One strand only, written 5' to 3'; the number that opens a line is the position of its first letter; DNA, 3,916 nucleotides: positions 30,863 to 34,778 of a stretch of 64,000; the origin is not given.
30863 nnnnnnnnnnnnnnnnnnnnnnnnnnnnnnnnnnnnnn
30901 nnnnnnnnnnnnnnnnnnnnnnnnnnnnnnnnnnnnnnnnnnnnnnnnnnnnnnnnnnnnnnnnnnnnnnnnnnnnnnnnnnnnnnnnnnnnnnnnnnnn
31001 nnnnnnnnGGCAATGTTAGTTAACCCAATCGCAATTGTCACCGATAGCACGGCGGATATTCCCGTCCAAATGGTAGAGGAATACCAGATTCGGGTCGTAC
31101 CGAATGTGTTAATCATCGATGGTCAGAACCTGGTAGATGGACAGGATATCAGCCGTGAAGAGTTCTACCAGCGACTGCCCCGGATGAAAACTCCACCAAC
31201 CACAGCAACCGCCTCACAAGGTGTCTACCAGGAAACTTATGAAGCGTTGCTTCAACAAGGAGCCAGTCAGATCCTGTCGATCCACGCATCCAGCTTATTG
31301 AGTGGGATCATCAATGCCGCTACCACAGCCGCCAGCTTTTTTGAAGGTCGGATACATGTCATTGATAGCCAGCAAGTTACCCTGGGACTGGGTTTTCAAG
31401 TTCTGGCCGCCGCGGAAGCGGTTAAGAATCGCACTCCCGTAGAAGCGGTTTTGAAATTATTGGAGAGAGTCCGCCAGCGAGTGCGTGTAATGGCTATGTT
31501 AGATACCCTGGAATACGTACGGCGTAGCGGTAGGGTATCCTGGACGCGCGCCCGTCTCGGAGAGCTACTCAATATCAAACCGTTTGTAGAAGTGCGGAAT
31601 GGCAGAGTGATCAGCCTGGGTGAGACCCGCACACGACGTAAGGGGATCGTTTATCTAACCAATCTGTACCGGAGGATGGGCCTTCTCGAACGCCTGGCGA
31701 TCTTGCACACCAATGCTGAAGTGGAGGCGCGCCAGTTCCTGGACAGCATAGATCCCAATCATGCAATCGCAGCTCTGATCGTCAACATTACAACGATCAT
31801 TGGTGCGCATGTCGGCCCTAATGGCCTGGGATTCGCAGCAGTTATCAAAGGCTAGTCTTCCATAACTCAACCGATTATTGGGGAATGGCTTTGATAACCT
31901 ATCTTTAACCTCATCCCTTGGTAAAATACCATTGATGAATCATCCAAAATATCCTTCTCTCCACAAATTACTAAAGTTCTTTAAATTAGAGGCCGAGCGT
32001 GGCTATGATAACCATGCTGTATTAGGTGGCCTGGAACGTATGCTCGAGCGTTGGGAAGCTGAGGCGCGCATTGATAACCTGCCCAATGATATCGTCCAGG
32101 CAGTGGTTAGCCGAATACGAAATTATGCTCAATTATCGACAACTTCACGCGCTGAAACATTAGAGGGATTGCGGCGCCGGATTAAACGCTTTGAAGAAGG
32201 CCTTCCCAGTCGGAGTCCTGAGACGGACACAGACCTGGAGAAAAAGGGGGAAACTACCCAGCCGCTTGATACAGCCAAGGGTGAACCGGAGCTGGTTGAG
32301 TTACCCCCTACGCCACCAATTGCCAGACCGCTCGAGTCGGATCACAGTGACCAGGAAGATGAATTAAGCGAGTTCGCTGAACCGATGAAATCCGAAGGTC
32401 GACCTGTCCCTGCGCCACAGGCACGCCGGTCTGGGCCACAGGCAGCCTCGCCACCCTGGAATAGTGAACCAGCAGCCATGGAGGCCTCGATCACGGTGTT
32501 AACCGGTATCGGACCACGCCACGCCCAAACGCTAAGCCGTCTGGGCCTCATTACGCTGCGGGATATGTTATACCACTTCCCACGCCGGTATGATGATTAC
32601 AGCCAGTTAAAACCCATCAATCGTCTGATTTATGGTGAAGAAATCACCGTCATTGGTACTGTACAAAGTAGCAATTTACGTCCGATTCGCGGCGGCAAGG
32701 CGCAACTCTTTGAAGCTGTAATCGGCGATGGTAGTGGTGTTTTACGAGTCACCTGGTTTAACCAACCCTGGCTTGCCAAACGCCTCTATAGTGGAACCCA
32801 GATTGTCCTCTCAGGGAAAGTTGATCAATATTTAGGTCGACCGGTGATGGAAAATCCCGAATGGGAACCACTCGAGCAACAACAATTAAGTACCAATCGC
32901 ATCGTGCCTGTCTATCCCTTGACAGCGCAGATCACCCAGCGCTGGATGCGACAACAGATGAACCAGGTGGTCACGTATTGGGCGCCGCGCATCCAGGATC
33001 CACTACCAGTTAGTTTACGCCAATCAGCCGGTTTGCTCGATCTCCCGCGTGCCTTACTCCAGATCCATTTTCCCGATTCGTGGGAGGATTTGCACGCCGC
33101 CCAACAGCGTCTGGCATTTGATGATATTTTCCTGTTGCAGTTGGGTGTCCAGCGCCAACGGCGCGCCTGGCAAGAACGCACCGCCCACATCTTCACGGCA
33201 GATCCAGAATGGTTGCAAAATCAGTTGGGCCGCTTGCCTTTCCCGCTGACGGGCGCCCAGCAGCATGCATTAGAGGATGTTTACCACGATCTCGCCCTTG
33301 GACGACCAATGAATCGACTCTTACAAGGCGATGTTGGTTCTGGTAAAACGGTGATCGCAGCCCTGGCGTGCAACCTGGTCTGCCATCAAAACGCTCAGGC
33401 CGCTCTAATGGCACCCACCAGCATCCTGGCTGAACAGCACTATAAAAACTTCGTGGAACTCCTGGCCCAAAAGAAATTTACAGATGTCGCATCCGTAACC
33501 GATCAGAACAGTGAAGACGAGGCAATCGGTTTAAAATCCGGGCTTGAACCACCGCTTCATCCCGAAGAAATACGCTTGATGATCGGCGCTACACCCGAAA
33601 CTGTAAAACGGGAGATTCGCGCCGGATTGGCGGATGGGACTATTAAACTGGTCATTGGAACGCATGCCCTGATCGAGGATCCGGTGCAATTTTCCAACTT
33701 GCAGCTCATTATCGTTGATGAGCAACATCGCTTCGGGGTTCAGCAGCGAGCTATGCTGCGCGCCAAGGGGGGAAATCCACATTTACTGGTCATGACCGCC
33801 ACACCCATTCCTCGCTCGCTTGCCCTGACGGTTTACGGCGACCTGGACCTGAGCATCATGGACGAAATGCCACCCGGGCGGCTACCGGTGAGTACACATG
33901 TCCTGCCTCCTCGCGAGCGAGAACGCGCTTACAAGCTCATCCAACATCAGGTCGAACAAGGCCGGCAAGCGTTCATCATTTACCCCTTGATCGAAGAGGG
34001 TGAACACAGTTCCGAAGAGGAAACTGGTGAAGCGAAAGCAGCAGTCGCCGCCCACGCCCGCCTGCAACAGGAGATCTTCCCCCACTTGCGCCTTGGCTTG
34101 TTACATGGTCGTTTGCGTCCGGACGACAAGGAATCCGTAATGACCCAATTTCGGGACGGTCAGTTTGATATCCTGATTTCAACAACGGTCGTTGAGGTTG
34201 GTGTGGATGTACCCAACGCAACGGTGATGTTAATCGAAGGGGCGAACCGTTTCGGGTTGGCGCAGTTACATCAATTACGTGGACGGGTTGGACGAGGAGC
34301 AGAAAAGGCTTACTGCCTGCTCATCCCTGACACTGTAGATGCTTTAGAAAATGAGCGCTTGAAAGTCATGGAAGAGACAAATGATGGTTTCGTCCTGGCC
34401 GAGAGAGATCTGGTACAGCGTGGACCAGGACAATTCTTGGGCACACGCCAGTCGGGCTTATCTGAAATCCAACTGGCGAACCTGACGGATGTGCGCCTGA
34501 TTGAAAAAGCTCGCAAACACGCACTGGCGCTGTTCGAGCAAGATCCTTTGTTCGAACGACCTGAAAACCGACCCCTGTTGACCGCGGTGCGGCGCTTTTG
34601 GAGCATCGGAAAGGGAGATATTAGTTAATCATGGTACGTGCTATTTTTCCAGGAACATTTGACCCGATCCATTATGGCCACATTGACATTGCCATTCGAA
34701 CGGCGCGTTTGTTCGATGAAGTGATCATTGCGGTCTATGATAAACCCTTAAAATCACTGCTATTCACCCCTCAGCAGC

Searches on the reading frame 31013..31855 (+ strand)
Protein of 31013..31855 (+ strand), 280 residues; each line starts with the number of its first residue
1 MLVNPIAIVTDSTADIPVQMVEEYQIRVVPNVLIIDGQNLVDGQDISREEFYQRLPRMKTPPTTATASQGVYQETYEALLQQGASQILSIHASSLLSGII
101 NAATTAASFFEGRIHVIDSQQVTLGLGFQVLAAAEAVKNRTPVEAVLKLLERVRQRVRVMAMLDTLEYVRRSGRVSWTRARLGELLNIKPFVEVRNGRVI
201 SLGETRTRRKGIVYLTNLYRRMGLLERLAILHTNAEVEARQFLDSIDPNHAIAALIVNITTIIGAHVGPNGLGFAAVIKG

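Call 44: search_protein_families(library=pfam, proteins=[window:31013-31855:+], max_evalue=0.00001)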
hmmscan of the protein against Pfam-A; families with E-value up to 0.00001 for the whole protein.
window:31013-31855:+ (280 aa): 1 family
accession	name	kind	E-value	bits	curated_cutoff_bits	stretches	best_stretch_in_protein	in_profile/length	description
PF02645.21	DegV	-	5.6e-70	236.3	27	1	6-277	2-278/280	Uncharacterised protein, DegV family COG1307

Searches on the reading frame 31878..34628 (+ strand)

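Call 44: search_protein_families(library=pfam, proteins=[window:31878-34628:+], max_evalue=0.00001)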
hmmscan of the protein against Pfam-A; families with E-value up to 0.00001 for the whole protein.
window:31878-34628:+ (916 aa): 6 families
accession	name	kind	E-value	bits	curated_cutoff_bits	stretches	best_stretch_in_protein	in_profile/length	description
PF17191.10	RecG_wedge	-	1.8e-28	99.6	23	1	207-366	4-160/162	RecG wedge domain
PF00270.35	DEAD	-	2.4e-18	66.9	26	1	460-647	3-163/167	DEAD/DEAH box helicase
PF00271.37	Helicase_C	-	2e-16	60.6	23.5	1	729-806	35-108/110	Helicase conserved C-terminal domain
PF04851.21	ResIII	-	5.6e-12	46.3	22.5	1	458-643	5-162/164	Type III restriction enzyme, res subunit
PF19833.4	RecG_dom3_C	-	2.4e-11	44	26.8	1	834-904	1-73/87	ATP-dependent DNA helicase RecG, domain 3, C-terminal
PF01336.31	tRNA_anti-codon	-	1.4e-06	28.5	27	1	256-332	1-75/75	OB-fold nucleic acid binding domain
